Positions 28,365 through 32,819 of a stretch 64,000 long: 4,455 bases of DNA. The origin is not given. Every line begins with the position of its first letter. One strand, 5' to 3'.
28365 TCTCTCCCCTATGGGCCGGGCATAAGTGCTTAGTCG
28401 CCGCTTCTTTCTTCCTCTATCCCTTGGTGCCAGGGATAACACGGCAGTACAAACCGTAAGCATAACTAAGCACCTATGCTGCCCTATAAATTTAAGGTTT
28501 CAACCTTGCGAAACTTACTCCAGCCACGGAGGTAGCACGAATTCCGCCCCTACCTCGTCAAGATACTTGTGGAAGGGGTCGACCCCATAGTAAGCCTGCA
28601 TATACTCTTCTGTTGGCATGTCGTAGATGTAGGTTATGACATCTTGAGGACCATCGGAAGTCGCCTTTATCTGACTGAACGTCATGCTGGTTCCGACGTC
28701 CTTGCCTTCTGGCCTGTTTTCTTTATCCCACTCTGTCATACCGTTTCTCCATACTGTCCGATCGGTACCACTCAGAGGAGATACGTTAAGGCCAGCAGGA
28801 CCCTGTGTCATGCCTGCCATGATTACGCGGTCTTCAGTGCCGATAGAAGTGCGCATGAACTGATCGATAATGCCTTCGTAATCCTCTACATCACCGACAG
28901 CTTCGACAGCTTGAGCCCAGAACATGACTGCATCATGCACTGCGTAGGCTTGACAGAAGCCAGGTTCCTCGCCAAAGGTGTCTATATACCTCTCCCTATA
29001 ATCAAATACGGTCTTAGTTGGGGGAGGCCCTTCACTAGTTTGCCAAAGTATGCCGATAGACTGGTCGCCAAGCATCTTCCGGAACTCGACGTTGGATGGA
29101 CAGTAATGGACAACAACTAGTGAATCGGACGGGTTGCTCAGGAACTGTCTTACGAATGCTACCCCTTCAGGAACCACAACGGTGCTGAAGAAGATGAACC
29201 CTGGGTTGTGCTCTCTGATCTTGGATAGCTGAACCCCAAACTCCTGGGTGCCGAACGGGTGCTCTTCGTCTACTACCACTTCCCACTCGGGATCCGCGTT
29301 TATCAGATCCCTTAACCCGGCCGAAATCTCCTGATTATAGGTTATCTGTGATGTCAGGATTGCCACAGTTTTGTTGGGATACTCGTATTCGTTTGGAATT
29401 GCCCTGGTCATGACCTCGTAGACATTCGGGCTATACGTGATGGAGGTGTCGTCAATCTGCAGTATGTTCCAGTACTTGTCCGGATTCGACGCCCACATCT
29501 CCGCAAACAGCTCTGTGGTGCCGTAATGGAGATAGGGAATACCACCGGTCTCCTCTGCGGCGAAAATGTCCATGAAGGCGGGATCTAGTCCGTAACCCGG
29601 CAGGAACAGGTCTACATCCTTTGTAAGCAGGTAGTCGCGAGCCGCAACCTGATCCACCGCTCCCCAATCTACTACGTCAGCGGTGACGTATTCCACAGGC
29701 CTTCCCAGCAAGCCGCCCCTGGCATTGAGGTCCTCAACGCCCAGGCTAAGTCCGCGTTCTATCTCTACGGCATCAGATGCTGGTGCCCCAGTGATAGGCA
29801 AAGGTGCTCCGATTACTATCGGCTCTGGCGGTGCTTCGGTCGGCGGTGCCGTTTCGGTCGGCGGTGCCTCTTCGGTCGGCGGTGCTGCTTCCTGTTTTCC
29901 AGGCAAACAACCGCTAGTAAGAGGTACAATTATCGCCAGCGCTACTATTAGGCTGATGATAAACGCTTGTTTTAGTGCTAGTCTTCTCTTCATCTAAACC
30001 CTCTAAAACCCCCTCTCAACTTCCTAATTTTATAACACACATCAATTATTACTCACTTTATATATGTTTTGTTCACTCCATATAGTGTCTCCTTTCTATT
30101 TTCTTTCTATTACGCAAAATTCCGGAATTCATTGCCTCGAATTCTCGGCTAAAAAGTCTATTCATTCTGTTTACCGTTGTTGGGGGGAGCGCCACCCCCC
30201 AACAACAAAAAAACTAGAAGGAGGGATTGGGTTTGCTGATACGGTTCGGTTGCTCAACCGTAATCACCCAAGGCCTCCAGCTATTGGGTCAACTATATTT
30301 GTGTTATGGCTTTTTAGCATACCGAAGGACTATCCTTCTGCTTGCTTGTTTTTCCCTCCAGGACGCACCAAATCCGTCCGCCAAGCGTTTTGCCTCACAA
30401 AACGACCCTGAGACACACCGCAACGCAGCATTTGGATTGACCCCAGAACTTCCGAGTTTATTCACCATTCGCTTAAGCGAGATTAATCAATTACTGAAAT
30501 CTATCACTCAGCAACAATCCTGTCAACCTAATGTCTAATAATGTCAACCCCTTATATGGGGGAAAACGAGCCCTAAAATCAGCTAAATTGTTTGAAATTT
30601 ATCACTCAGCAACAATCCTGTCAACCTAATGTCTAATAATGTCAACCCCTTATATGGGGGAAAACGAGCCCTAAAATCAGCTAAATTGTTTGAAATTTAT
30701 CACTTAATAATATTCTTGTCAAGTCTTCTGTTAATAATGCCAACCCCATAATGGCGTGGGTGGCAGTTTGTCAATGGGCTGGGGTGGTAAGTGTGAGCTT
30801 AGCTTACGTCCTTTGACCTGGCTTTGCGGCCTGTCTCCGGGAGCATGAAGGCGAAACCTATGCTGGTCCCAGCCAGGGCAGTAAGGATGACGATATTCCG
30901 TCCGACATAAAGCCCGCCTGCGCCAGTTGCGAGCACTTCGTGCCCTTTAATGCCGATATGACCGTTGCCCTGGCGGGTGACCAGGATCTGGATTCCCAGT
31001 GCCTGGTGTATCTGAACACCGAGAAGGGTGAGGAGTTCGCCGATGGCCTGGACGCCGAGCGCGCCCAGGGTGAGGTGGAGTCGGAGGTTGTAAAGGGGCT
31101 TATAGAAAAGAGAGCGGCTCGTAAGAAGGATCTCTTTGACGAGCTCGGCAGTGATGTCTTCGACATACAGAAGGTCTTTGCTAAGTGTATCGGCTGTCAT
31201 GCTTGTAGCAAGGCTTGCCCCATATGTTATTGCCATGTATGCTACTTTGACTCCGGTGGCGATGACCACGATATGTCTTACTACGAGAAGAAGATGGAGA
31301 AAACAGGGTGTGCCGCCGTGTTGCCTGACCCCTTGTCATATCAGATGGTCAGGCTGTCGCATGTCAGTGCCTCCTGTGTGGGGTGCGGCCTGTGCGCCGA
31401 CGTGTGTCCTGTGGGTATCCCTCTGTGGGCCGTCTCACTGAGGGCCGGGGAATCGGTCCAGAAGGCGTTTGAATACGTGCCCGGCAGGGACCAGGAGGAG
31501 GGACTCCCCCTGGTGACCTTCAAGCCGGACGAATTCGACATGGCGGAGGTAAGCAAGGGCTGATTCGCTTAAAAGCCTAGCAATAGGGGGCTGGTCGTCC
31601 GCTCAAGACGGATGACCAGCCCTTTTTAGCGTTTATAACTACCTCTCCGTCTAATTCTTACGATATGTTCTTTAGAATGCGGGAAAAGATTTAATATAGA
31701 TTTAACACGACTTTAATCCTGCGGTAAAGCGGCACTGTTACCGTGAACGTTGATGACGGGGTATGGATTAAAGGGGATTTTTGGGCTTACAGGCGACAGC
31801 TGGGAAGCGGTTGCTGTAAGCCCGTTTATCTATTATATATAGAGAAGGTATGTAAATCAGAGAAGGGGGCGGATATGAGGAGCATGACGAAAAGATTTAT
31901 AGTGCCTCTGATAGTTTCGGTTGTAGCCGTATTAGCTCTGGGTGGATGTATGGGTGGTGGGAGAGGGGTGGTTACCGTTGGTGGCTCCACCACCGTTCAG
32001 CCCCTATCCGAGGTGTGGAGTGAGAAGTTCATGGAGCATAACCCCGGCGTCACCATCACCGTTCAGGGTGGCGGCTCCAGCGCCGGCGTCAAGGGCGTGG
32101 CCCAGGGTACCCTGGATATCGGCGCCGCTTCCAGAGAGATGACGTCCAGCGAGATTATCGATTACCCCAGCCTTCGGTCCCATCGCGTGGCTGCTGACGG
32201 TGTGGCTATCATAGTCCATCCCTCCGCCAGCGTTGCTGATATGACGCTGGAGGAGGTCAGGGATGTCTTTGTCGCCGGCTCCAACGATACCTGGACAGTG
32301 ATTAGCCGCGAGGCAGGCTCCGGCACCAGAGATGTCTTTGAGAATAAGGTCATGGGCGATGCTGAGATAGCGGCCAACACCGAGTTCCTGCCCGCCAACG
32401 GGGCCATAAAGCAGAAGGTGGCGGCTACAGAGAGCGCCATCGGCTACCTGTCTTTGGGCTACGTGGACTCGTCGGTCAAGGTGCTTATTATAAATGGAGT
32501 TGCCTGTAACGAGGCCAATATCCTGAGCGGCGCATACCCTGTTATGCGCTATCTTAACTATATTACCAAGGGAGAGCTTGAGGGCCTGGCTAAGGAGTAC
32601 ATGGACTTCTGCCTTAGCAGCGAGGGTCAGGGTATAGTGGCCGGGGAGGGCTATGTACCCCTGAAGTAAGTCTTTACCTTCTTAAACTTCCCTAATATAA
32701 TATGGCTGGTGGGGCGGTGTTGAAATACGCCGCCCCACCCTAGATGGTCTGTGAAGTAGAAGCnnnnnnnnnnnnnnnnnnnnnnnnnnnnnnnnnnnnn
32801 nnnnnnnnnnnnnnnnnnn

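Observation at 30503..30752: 98-bp tandem repeat array carrying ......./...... motifs at the right edge of the accessory region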

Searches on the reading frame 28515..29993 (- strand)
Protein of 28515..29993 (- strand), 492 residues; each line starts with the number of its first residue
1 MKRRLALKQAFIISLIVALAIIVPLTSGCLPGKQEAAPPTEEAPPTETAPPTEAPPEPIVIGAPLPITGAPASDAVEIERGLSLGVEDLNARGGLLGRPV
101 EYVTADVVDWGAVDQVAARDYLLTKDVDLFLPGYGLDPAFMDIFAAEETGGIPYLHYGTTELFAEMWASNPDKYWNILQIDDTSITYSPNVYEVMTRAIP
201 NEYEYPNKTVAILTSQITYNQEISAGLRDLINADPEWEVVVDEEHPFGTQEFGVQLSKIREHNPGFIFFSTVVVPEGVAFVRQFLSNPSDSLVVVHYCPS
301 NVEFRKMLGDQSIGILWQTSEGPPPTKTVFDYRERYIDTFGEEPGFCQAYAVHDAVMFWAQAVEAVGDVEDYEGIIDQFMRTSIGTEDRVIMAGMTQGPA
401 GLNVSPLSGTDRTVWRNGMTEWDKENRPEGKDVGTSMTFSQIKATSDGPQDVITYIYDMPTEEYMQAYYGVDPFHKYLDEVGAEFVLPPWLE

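Call 10: search_protein_families(library=pfam, proteins=[window:28515-29993:-], max_evalue=0.01)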
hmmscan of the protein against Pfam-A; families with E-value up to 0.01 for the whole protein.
window:28515-29993:- (492 aa): 2 families
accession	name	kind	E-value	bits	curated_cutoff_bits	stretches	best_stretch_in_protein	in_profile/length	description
PF13458.12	Peripla_BP_6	-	4.5e-23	82.9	31.7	1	58-377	1-306/343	Periplasmic binding protein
PF13433.12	Peripla_BP_5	-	7.8e-09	35.5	27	1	208-370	134-298/363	Periplasmic binding protein domain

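Call 12: find_encoding_contigs(protein=window:28515-29993:-, flank=6000, max_places=10)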
Protein window:28515-29993:- (492 aa): no gene with exactly this product is on record in the collection.

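Call 37: search_protein_families(library=ncbifam, proteins=[window:28518-29993:-], max_evalue=0.01)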
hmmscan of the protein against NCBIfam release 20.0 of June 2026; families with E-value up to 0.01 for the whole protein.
window:28518-29993:- (492 aa): 2 families
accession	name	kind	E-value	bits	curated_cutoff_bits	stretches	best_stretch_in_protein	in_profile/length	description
TIGR03669.1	urea_ABC_arch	equivalog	8.4e-09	34.9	494.8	2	211-379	137-305/375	urea ABC transporter substrate-binding protein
TIGR03407.1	urea_ABC_UrtA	exception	5e-08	32.2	492.75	1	207-375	134-305/361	urea ABC transporter substrate-binding protein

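Call 45: find_homologous_proteins(query=window:28518-29993:-, max_evalue=1e-40)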
Query window:28518-29993:- (492 aa): 27 proteins with E <= 1e-40 among 8000 candidates.
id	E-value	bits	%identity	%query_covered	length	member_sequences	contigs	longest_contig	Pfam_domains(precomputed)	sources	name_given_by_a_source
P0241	0.0e+0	1135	100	100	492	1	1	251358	PF13433.13,PF13458.13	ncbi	-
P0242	6.8e-240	815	86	82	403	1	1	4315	PF13458.13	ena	-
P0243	2.4e-211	721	66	99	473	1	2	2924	PF13433.13,PF13458.13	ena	-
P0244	2.5e-206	704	64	100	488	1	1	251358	PF13433.13,PF13458.13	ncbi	-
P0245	5.0e-206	703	63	99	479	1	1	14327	PF13433.13,PF13458.13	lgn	-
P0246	4.8e-169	581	55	100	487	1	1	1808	PF13433.13,PF13458.13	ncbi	-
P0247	2.8e-156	539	49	100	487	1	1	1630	PF13433.13,PF13458.13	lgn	-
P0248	6.8e-150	518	50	100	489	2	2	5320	PF13433.13,PF13458.13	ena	-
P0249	8.3e-150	518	50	100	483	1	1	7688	PF13433.13,PF13458.13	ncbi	-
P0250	1.2e-148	514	50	100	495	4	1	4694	PF13433.13,PF13458.13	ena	-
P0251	1.2e-148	514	52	99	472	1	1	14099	PF13433.13,PF13458.13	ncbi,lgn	-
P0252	2.4e-141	490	48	99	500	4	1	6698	PF13433.13,PF13458.13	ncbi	-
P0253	2.5e-141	490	47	100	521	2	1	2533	PF13433.13,PF13458.13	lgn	-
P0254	4.1e-140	486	46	100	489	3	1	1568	PF13433.13,PF13458.13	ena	-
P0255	3.7e-136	473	50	88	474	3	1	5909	PF13433.13,PF13458.13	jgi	jgi:branched-chain amino acid transport system substrate-binding protein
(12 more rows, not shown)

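Call 47: find_encoding_contigs(protein=P0242, flank=10000, max_places=3)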
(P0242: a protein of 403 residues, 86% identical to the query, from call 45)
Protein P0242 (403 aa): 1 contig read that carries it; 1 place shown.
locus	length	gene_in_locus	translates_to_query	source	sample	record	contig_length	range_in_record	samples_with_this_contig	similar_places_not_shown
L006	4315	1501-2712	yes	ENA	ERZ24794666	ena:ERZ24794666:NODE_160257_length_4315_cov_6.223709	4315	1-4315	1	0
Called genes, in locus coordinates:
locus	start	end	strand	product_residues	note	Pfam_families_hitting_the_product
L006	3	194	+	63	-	?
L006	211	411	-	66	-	PF00881:Nitroreductase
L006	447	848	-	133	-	-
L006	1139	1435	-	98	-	-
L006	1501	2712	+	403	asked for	PF13458:Peripla_BP_6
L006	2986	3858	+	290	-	PF02653:BPD_transp_2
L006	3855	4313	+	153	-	?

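Call 48: find_encoding_contigs(protein=P0245, flank=10000, max_places=3)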
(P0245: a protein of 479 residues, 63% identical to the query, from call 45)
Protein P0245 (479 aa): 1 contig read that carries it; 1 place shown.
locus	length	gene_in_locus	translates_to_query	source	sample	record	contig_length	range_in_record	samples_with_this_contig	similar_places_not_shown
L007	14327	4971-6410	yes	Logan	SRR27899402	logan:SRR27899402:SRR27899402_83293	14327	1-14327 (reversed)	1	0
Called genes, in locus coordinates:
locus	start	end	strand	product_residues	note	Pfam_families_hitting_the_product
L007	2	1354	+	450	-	?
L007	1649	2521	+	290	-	PF02653:BPD_transp_2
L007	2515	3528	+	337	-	PF02653:BPD_transp_2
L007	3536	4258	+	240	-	PF00005:ABC_tran, PF13304:AAA_21 (faint), PF12399:BCA_ABC_TP_C (weak)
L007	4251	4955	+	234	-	PF13175:AAA_15 (faint), PF00005:ABC_tran, PF13304:AAA_21 (faint)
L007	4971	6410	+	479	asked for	PF13433:Peripla_BP_5 (faint), PF13458:Peripla_BP_6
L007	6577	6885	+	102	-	PF00547:Urease_gamma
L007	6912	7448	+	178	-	PF00699:Urease_beta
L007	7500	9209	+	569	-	PF00449:Urease_alpha, PF01979:Amidohydro_1, PF07969:Amidohydro_3 (weak)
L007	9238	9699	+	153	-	PF02814:UreE_N (weak), PF05194:UreE_C (weak)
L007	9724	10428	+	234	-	PF01730:UreF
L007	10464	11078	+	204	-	PF02492:cobW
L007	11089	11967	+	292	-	PF01774:UreD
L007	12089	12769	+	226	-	-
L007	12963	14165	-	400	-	PF07690:MFS_1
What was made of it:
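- Tried and rejected: The L007 contig starts inside the first gene (call 48).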

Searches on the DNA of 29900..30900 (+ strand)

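Call 46: search_rna_families(source=window, start=29900, end=30900, threshold=evalue, max_evalue=5)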
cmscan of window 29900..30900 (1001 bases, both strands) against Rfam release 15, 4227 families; matches with E-value up to 5: 5.
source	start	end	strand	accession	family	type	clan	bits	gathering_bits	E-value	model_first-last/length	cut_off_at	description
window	30162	30222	-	RF03328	mir-606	Gene; miRNA;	-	22.5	80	0.072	1-84/84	no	mir-606 microRNA precursor family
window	30172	30246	+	RF02522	Virus_CITE_8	Cis-reg;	-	22.2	80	0.14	1-71/71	no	Pea enation mosaic virus-2 cap-independent translation element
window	30347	30430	+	RF04314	opuB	Cis-reg;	-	19.5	75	0.45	1-137/137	no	opuB ncRNA motif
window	30170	30212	-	RF00256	mir-196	Gene; miRNA;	-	15.8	55.4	2.7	17-61/77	no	mir-196 microRNA precursor family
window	30347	30360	+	RF01072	TMV_UPD-PK3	Cis-reg;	-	14.1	34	1.5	3-16/31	no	Pseudoknot of upstream pseudoknot domain (UPD) of the 3'UTR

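Call 64: search_dna_similar(query=window:30200-30800:+, collection=plasmids, mode=distant, max_evalue=0.01, max_rows=10)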
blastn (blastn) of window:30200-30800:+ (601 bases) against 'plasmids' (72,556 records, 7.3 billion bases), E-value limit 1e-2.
No match.

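Call 65: search_dna_similar(query=window:30200-30800:+, collection=phages, mode=distant, max_evalue=0.01, max_rows=10)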
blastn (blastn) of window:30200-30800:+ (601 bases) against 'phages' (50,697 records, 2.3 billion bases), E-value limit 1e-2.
No match.
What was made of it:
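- Tried and rejected: blastn against plasmids and phages found no match (calls 64, 65).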

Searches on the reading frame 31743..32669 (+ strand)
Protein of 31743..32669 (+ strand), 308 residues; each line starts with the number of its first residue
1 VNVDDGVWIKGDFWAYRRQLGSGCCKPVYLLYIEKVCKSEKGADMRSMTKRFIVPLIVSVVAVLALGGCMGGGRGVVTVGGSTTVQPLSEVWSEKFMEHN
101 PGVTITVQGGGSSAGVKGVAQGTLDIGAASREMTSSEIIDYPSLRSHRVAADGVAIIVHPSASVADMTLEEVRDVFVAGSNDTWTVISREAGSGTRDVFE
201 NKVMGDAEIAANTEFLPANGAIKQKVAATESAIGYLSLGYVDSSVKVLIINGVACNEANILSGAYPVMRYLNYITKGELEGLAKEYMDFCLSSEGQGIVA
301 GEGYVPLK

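Call 10: search_protein_families(library=pfam, proteins=[window:31743-32669:+], max_evalue=0.01)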
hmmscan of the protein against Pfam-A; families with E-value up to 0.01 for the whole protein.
window:31743-32669:+ (308 aa): 5 families
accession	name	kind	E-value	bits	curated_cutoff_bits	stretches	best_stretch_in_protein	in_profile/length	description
PF12849.12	PBP_like_2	-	1.2e-33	117.5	27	1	74-294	7-267/267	PBP superfamily domain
PF12727.12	PBP_like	-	3.1e-11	43.2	27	1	94-244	2-157/193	PBP superfamily domain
PF03466.25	LysR_substrate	-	5.2e-05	23.2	28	1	73-200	4-120/209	LysR substrate binding domain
PF13531.11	SBP_bac_11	-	0.00059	20.1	25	1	81-304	6-226/227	Bacterial extracellular solute-binding protein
PF01547.30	SBP_bac_1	-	0.00061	20.3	26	1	84-130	4-48/307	Bacterial extracellular solute-binding protein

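Call 13: find_encoding_contigs(protein=window:31743-32669:+, flank=6000, max_places=10)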
Protein window:31743-32669:+ (308 aa): no gene with exactly this product is on record in the collection.
